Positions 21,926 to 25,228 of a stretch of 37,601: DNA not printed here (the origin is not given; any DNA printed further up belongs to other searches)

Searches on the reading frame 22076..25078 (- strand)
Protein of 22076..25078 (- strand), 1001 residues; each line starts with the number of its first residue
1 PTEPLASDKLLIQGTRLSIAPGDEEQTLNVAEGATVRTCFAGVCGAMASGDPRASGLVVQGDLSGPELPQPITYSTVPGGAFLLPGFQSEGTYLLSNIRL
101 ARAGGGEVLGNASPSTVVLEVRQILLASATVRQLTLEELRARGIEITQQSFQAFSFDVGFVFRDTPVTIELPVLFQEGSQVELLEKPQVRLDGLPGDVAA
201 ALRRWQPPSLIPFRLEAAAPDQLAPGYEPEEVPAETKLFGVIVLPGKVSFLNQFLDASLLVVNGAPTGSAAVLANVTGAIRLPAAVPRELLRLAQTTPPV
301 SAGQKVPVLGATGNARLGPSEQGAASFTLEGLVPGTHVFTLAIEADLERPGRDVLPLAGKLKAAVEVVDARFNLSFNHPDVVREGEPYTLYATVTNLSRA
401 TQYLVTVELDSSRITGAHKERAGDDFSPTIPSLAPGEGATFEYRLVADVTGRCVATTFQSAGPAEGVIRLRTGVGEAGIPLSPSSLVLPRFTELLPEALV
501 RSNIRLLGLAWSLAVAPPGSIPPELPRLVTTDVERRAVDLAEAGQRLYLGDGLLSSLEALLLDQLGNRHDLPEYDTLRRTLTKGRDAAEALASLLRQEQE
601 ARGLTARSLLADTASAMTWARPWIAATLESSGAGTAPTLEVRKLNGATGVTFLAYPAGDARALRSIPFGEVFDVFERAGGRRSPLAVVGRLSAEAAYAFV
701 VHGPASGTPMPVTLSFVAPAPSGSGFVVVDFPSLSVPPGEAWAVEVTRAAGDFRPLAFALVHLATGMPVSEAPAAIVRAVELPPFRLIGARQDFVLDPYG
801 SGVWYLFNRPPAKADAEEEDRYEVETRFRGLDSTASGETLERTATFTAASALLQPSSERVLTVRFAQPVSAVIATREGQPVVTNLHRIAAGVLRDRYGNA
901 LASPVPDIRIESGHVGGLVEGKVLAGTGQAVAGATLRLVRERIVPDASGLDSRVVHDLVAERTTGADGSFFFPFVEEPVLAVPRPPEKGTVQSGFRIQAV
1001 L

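Call 65: search_solved_structures(query=window:22076-25078:-, max_evalue=1)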
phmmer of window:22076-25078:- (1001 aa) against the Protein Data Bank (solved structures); distinct sequences matched with E-value up to 1: 1.
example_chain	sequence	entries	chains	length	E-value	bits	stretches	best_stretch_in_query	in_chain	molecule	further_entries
9dmq_G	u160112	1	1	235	0.88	10.6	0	414-471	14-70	Fab3 light chain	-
